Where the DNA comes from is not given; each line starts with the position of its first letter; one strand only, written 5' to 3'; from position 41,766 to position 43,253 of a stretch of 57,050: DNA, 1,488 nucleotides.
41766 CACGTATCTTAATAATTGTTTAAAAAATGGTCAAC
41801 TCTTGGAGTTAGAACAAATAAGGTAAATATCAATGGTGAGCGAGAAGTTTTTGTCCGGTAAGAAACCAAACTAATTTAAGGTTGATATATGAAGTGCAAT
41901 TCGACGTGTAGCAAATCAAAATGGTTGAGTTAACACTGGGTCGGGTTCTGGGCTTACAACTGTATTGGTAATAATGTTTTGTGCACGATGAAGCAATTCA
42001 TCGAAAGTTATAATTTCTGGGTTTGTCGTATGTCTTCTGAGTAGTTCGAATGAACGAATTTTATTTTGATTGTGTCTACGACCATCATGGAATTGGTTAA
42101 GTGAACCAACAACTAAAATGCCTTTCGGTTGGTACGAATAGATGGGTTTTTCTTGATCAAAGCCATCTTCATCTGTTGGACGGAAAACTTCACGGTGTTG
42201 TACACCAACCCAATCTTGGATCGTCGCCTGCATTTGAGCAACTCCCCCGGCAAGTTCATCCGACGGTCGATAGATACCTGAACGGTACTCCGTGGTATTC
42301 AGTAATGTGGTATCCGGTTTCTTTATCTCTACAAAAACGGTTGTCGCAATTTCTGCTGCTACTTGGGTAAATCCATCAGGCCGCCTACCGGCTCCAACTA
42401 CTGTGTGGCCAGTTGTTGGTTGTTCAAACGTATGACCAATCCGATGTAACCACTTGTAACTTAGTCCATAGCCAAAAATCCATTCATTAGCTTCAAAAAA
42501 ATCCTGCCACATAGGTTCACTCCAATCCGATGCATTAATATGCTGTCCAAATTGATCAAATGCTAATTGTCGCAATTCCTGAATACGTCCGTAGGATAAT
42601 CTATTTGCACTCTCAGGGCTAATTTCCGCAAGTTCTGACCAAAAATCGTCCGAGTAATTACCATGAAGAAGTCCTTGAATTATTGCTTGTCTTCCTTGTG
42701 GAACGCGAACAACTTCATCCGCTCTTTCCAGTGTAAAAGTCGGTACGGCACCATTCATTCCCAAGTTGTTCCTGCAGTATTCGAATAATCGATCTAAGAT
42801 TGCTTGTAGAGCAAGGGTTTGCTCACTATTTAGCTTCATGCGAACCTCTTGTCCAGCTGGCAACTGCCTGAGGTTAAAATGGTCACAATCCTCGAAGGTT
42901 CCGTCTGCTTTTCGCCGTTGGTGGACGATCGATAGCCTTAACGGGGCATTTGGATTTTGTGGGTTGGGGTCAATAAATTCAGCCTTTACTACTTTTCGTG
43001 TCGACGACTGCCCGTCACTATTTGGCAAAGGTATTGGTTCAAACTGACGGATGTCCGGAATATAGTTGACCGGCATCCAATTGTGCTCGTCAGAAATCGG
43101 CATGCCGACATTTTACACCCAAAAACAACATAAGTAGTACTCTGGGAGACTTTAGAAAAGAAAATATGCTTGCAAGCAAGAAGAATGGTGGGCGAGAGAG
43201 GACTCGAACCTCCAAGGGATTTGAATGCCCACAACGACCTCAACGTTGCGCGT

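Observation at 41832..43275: Single-gene Shedu defence mini-island bracketed by tRNA-Leu and a 13/15 direct repeat of its 3' end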

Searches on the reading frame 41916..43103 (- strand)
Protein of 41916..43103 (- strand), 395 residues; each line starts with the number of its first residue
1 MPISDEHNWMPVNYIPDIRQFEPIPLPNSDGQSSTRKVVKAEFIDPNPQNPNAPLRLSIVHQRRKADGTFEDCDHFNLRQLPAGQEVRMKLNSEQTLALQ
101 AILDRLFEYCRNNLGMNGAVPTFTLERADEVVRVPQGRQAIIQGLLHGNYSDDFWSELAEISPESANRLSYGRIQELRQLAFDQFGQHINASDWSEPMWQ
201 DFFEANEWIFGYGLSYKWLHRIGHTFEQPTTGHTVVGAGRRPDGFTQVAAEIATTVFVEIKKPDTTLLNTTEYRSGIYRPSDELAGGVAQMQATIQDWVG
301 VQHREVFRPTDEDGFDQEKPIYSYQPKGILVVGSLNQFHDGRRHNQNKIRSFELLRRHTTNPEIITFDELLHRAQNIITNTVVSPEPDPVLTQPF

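Call 4: search_protein_families(library=pfam, proteins=[window:41916-43103:-], max_evalue=1)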
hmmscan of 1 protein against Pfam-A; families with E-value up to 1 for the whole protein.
window:41916-43103:- (395 aa): 3 families
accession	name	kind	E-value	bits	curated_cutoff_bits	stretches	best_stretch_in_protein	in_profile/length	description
PF14082.12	SduA_C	-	7.4e-27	94.9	27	1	195-371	3-159/159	Shedu protein SduA, C-terminal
PF21407.2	SduA_N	-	1.6e-10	41.5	27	1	32-113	17-97/102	Shedu protein SduA, N-terminal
PF02702.23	KdpD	-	0.097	12.5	26.1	0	115-187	141-208/210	Osmosensitive K+ channel His kinase sensor domain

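Call 5: search_protein_families(library=padloc, proteins=[window:41916-43103:-], max_evalue=1)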
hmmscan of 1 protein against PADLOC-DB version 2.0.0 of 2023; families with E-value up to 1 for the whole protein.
window:41916-43103:- (395 aa): 16 families
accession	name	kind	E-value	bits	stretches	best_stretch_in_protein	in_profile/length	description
PDLC00394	SduA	-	2.9e-73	245.2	1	130-381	131-386/392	DUF4263 domain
PDLC00391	SduA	-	2.8e-52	176.2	1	175-380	191-401/402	DUF4263 domain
PDLC00392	SduA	-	2.6e-42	143.4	1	179-381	195-392/396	DUF4263 domain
PDLC00382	SduA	-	1.4e-28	98.3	1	168-381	116-323/336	DUF4263 domain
PDLC00399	SduA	-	1.7e-28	98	1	32-378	25-368/375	DUF4263 domain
PDLC00384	SduA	-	2.1e-24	84.1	1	192-377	287-455/476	DUF4263 domain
PDLC00400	SduA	-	2.5e-20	71.1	1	158-382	91-297/308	DUF4263 domain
PDLC00380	SduA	-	4.8e-18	62.9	1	193-377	297-464/480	DUF4263 domain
PDLC00406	SduA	-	3.7e-16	58.1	1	248-378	204-322/326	DUF4263 domain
PDLC00393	SduA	-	1.2e-14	52.3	1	245-378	328-448/455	DUF4263 domain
PDLC00388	SduA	-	2.8e-12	44.4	1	258-380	276-395/402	DUF4263 domain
PDLC00385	SduA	-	5.7e-12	43.6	2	257-380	205-316/319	DUF4263 domain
PDLC04067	SduA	-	1.9e-10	38.4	1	258-379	281-403/407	-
PDLC00381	SduA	-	9.8e-10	36.2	1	232-373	208-335/342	DUF4263 domain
PDLC00402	SduA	-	5.1e-08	30.4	2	258-379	227-332/354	DUF4263 domain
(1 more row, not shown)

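Call 12: find_encoding_contigs(protein=window:41916-43103:-, flank=10000, max_places=10)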
Protein window:41916-43103:- (395 aa): no gene with exactly this product is on record in the collection.

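Call 13: find_homologous_proteins(query=window:41916-43103:-)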
Query window:41916-43103:- (395 aa): 1538 proteins with E <= 0.001 among 4882 candidates; the best 120 are listed.
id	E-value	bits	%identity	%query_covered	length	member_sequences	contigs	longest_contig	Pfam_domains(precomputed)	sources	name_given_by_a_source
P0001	6.8e-273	923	100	100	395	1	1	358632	PF14082.13,PF21407.3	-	-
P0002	6.0e-147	508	58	95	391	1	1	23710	PF14082.13,PF21407.3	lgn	-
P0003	9.5e-144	497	57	96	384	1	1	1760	PF14082.13,PF21407.3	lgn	-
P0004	1.4e-143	497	56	95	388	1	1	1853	PF14082.13,PF21407.3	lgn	-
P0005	2.6e-140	486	54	96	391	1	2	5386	PF14082.13,PF21407.3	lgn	-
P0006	3.6e-140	486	55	95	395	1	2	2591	PF14082.13,PF21407.3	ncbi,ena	-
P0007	6.5e-139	481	54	97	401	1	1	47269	PF14082.13,PF21407.3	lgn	-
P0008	3.9e-138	479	53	93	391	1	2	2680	PF14082.13,PF21407.3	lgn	-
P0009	4.2e-136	472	53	94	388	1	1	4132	PF14082.13,PF21407.3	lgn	-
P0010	9.8e-135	468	54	94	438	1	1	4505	PF14082.13,PF21407.3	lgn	-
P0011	6.1e-127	442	54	94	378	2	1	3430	PF14082.13,PF21407.3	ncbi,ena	-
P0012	1.3e-126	441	51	94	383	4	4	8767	PF14082.13,PF21407.3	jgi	jgi:hypothetical protein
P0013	2.0e-125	437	52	94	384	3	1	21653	PF14082.13,PF21407.3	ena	-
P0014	3.6e-122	426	51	94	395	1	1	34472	PF14082.13,PF21407.3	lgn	-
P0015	5.6e-122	426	51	96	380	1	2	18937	PF14082.13,PF21407.3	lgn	-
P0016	8.8e-102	359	46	97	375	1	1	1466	PF14082.13,PF21407.3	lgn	-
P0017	5.7e-100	353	46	96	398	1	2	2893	PF14082.13,PF21407.3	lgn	-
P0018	2.4e-94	335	51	75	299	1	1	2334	PF14082.13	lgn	-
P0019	1.8e-67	246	41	92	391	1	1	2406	PF14082.13,PF21407.3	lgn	-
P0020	1.5e-66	243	40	90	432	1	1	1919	PF14082.13,PF21407.3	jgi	jgi:hypothetical protein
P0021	3.1e-66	242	39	91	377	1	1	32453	PF14082.13,PF21407.3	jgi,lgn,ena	-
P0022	9.2e-65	237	41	87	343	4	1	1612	PF14082.13,PF21407.3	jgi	jgi:hypothetical protein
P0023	2.8e-64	236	40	88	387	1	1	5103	PF14082.13,PF21407.3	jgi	jgi:hypothetical protein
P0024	3.1e-64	235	40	88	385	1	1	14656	PF14082.13,PF21407.3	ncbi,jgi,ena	-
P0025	4.1e-64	235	40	90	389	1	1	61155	PF14082.13,PF21407.3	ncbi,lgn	-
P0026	4.8e-64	235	39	87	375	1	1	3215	PF14082.13,PF21407.3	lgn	-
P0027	5.0e-64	235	38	90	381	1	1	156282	PF14082.13,PF21407.3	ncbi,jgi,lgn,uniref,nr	ncbi:Shedu immune nuclease family protein [Longimicrobium sp.]|uniref:Shedu immune nuclease family p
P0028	9.4e-64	234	39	87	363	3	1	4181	PF14082.13,PF21407.3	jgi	jgi:Domain of unknown function (DUF4263)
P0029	3.5e-63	232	39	89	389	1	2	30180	PF14082.13,PF21407.3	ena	-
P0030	5.4e-63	231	39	92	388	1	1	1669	PF14082.13,PF21407.3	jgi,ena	-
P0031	7.3e-63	231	37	88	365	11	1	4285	PF14082.13,PF21407.3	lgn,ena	-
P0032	8.2e-63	231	36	93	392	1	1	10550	PF14082.13,PF21407.3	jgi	jgi:hypothetical protein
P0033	1.4e-62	230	40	91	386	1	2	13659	PF14082.13,PF21407.3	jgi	jgi:hypothetical protein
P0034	2.1e-62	229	37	88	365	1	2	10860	PF14082.13,PF21407.3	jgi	-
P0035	2.8e-62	229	40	90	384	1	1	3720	PF14082.13,PF21407.3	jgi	jgi:hypothetical protein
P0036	1.0e-61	227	38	91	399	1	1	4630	PF14082.13,PF21407.3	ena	-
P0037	1.8e-61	226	39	87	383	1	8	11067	PF14082.13,PF21407.3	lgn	-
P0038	1.9e-61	226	39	92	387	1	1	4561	PF14082.13,PF21407.3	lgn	-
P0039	3.5e-61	225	37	88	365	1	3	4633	PF14082.13,PF21407.3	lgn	-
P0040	1.1e-60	224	38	87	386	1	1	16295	PF14082.13,PF21407.3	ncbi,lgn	ncbi:MAG: Shedu immune nuclease family protein [Patescibacteria group bacterium]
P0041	1.2e-60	224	39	90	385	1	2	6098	PF14082.13,PF21407.3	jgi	jgi:hypothetical protein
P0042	1.5e-60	223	40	85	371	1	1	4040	PF14082.13,PF21407.3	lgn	-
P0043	2.2e-60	223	40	90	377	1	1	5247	PF14082.13,PF21407.3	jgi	jgi:Domain of unknown function (DUF4263)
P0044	3.1e-60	222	38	92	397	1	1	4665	PF14082.13,PF21407.3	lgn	-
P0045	4.9e-60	222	38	89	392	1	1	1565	PF14082.13,PF21407.3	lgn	-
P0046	5.1e-60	222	37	91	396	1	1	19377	PF14082.13,PF21407.3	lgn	-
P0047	9.5e-60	221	37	91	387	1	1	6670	PF14082.13,PF21407.3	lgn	-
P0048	1.2e-59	220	36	88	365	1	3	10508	PF14082.13,PF21407.3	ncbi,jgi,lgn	-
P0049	1.2e-59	220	36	87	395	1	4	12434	PF14082.13,PF21407.3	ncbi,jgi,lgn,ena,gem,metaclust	metaclust:\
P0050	1.4e-59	220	38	91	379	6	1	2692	PF14082.13,PF21407.3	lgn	-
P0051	1.8e-59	220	38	87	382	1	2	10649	PF14082.13,PF21407.3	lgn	-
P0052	2.4e-59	219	36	93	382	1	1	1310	PF14082.13,PF21407.3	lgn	-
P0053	2.6e-59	219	36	90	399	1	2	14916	PF14082.13,PF21407.3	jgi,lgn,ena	-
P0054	3.1e-59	219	36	92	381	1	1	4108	PF14082.13,PF21407.3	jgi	jgi:hypothetical protein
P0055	3.6e-59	219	39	87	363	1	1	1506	PF14082.13,PF21407.3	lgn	-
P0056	4.1e-59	219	37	88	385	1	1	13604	PF14082.13,PF21407.3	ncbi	-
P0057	4.4e-59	219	36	90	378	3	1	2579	PF14082.13,PF21407.3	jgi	jgi:hypothetical protein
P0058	5.9e-59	218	36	91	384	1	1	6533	PF14082.13,PF21407.3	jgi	jgi:hypothetical protein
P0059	7.2e-59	218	37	91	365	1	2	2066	PF14082.13,PF21407.3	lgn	-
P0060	8.0e-59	218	36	88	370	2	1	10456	PF14082.13,PF21407.3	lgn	-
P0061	8.5e-59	218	38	87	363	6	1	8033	PF14082.13,PF21407.3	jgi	jgi:hypothetical protein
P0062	8.8e-59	218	36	87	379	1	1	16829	PF14082.13,PF21407.3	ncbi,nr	ncbi:MAG: hypothetical protein JWN98_232 [Abditibacteriota bacterium]|nr:hypothetical protein [Abdit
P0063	1.3e-58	217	39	87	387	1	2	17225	PF14082.13,PF21407.3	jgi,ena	-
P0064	1.6e-58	217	39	88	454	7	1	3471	PF14082.13,PF21407.3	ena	-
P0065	1.7e-58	217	37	90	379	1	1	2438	PF14082.13,PF21407.3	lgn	-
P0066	2.0e-58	216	38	87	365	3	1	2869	PF14082.13,PF21407.3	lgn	-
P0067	2.3e-58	216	37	91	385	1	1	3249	PF14082.13,PF21407.3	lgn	-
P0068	2.6e-58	216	37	90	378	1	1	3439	PF14082.13,PF21407.3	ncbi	ncbi:MAG: Shedu immune nuclease family protein [Abditibacteriaceae bacterium]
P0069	2.7e-58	216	37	90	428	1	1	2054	PF14082.13,PF21407.3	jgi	jgi:hypothetical protein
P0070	2.7e-58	216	37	88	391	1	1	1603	PF14082.13,PF21407.3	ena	-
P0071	3.4e-58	216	37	88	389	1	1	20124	PF14082.13,PF21407.3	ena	-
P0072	3.8e-58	215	39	87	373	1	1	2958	PF14082.13,PF21407.3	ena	-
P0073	5.7e-58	215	39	90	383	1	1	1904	PF14082.13,PF21407.3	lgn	-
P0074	6.3e-58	215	38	88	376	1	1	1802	PF14082.13,PF21407.3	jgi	-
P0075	6.9e-58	215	37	88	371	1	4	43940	PF14082.13,PF21407.3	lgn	-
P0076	8.7e-58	214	38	85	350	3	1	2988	PF14082.13,PF21407.3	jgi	-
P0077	1.0e-57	214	39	90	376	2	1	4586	PF14082.13,PF21407.3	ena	-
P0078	1.1e-57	214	34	94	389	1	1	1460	PF14082.13,PF21407.3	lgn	-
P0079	1.3e-57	214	36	90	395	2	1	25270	PF14082.13,PF21407.3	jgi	jgi:hypothetical protein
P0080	1.5e-57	213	37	91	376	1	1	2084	PF14082.13,PF21407.3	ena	-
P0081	2.0e-57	213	39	87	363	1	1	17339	PF14082.13,PF21407.3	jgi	jgi:Domain of unknown function (DUF4263)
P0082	2.6e-57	213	39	87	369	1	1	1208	PF14082.13,PF21407.3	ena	-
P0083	2.8e-57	213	36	90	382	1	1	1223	PF14082.13,PF21407.3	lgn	-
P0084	3.0e-57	212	37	87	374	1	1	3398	PF14082.13,PF21407.3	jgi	jgi:hypothetical protein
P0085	3.3e-57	212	34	93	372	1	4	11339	PF14082.13,PF21407.3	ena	-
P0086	3.5e-57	212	35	93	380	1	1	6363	PF14082.13,PF21407.3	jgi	jgi:hypothetical protein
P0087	3.7e-57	212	35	92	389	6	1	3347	PF14082.13,PF21407.3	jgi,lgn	-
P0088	3.9e-57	212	38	88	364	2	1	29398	PF14082.13,PF21407.3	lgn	-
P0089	4.1e-57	212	35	96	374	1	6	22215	PF14082.13,PF21407.3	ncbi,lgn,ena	-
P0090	4.6e-57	212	38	90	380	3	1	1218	PF14082.13,PF21407.3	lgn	-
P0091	4.7e-57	212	35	90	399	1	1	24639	PF14082.13,PF21407.3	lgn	-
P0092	5.3e-57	212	37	89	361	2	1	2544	PF14082.13,PF21407.3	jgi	-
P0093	6.3e-57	211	37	87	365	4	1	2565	PF14082.13,PF21407.3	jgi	jgi:hypothetical protein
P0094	6.4e-57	211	37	88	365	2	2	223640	PF14082.13,PF21407.3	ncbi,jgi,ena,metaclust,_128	metaclust:\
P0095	7.5e-57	211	38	88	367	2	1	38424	PF14082.13,PF21407.3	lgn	-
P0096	9.0e-57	211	34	92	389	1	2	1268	PF14082.13,PF21407.3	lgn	-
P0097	9.0e-57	211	38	91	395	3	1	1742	PF14082.13,PF21407.3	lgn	-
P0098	1.3e-56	210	38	87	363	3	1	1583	PF14082.13,PF21407.3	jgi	jgi:hypothetical protein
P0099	1.3e-56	210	36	88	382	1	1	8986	PF14082.13,PF21407.3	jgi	jgi:hypothetical protein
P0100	1.6e-56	210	38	89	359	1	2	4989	PF14082.13,PF21407.3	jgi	jgi:hypothetical protein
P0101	2.1e-56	210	35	97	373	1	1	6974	PF14082.13,PF21407.3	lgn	-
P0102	2.3e-56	210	36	91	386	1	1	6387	PF14082.13,PF21407.3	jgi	jgi:Shedu protein SduA, C-terminal/Shedu protein SduA, N-terminal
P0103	2.3e-56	210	35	92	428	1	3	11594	PF14082.13,PF21407.3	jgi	jgi:hypothetical protein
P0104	2.9e-56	209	35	93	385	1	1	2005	PF14082.13,PF21407.3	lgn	-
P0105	3.4e-56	209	38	91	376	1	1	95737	PF14082.13,PF21407.3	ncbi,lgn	ncbi:MAG TPA: Shedu immune nuclease family protein [Pyrinomonadaceae bacterium]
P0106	3.6e-56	209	37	89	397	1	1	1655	PF14082.13,PF21407.3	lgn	-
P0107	3.6e-56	209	38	87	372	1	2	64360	PF14082.13,PF21407.3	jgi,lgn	jgi:hypothetical protein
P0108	4.1e-56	209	38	87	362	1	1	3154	PF14082.13,PF21407.3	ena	-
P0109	4.3e-56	209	35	88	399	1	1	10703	PF14082.13,PF21407.3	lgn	-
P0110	4.4e-56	209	37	91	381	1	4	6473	PF14082.13,PF21407.3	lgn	-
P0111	4.7e-56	209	35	90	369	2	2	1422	PF14082.13,PF21407.3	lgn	-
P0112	4.9e-56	208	36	88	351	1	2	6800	PF14082.13,PF21407.3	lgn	-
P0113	4.9e-56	208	36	87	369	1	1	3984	PF14082.13,PF21407.3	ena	-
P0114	6.3e-56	208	37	91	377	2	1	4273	PF14082.13,PF21407.3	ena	-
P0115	6.6e-56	208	36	90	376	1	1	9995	PF14082.13,PF21407.3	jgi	jgi:hypothetical protein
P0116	9.4e-56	208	41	81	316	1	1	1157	PF14082.13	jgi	jgi:hypothetical protein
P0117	1.1e-55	207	37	87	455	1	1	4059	PF14082.13,PF21407.3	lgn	-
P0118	1.1e-55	207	35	92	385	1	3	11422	PF14082.13,PF21407.3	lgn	-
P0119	1.3e-55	207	34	94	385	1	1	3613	PF14082.13,PF21407.3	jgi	-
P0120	1.4e-55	207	36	91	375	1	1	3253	PF14082.13,PF21407.3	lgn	-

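Call 14: find_encoding_contigs(protein=P0002, flank=8000, max_places=3)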
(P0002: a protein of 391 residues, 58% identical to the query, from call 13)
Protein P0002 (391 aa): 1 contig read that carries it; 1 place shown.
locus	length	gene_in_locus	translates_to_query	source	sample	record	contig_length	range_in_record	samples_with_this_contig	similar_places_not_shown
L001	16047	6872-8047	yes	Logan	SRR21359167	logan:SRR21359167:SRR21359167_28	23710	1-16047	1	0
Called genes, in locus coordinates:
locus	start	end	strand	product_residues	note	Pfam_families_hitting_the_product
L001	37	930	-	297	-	-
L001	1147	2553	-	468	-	PF24517:CBM96 (weak)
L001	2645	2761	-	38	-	-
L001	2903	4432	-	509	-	PF00239:Resolvase, PF07508:Recombinase, PF13408:Zn_ribbon_recom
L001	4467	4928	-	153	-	-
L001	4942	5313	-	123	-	-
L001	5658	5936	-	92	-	PF18903:DUF5659 (weak)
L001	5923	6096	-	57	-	-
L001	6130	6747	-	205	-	-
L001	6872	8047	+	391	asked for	PF21407:SduA_N, PF14082:SduA_C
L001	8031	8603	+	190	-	-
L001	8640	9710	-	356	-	PF00155:Aminotran_1_2, PF01053:Cys_Met_Meta_PP (weak), PF00266:Aminotran_5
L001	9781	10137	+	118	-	-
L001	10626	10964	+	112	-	-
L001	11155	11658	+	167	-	PF00583:Acetyltransf_1, PF13673:Acetyltransf_10, PF13508:Acetyltransf_7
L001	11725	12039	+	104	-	PF12804:NTP_transf_3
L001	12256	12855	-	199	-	-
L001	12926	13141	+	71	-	-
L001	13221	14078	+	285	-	-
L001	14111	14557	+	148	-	PF02502:LacAB_rpiB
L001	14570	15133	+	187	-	PF05635:23S_rRNA_IVP (weak)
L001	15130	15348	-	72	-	PF12728:HTH_17, PF00376:MerR (weak), PF13411:MerR_1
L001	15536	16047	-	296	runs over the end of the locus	PF14257:DUF4349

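Call 15: find_encoding_contigs(protein=P0007, flank=8000, max_places=3)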
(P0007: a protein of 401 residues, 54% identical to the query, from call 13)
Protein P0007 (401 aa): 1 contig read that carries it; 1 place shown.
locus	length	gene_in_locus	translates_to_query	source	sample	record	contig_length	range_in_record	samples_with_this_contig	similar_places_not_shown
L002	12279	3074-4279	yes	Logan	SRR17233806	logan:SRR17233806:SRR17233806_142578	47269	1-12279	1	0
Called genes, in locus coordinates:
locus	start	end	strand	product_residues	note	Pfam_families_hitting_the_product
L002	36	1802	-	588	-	PF00239:Resolvase, PF07508:Recombinase, PF13408:Zn_ribbon_recom (weak)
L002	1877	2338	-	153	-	PF01527:HTH_Tnp_1 (faint), PF02796:HTH_7 (faint)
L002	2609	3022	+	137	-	-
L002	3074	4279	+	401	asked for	PF21407:SduA_N, PF14082:SduA_C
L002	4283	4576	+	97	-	-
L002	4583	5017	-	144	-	-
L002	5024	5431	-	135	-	-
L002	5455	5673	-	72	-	-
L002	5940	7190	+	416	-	-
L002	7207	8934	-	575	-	PF02683:DsbD_TM, PF13386:DsbD_2 (faint), PF00578:AhpC-TSA, PF08534:Redoxin, PF13905:Thioredoxin_8, PF17991:Thioredoxin_10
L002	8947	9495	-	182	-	PF00085:Thioredoxin (weak), PF13098:Thioredoxin_2 (weak)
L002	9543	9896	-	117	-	-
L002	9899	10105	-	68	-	PF12844:HTH_19, PF01381:HTH_3, PF13560:HTH_31 (weak)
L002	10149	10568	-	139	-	PF08570:DUF1761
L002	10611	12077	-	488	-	-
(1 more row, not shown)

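Call 17: find_encoding_contigs(protein=P0014, flank=8000, max_places=3)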
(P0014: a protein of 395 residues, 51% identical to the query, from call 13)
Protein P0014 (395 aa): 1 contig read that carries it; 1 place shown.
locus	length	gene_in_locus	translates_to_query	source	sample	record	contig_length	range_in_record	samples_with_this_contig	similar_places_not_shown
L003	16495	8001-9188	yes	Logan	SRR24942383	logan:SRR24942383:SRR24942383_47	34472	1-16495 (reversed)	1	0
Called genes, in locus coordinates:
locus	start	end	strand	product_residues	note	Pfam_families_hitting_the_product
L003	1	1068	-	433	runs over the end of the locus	PF00464:SHMT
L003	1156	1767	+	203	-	PF02163:Peptidase_M50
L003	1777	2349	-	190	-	-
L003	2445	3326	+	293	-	-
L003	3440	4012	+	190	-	-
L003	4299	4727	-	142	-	PF01796:OB_ChsH2_C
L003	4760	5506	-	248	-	PF00702:Hydrolase, PF13419:HAD_2 (weak)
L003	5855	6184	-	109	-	-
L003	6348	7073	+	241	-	-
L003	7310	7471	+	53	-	-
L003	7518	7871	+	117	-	-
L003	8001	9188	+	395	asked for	PF21407:SduA_N, PF14082:SduA_C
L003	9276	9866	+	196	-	-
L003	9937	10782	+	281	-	PF00702:Hydrolase (weak)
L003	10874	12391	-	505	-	PF04542:Sigma70_r2, PF04539:Sigma70_r3, PF04545:Sigma70_r4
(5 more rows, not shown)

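Call 18: find_encoding_contigs(protein=P0013, flank=8000, max_places=3)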
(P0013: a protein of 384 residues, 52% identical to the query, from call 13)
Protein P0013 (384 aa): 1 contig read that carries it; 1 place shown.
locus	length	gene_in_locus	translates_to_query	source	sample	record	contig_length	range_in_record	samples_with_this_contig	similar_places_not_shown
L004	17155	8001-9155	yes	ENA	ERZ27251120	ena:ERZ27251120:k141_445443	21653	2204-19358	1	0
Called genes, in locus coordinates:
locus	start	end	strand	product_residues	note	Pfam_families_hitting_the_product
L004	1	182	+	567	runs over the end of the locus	PF08486:SpoIID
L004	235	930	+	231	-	-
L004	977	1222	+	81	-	PF18901:DUF5657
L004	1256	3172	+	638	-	-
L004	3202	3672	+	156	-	PF01668:SmpB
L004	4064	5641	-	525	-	PF00239:Resolvase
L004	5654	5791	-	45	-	-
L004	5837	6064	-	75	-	-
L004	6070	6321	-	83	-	PF18903:DUF5659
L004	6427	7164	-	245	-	-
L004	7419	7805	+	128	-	-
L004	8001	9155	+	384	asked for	PF21407:SduA_N, PF14082:SduA_C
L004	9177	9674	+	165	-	-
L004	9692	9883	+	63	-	-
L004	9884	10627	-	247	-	-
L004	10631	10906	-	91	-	-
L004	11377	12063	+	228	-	PF18912:DZR_2, PF00156:Pribosyltran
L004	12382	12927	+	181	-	-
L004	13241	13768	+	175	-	PF00293:NUDIX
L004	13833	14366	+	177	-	PF00293:NUDIX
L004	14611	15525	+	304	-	PF09587:PGA_cap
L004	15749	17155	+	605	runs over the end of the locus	PF01807:Zn_ribbon_DnaG, PF08275:DNAG_N, PF01751:Toprim, PF13662:Toprim_4, PF13155:Toprim_2, PF10410:DnaB_bind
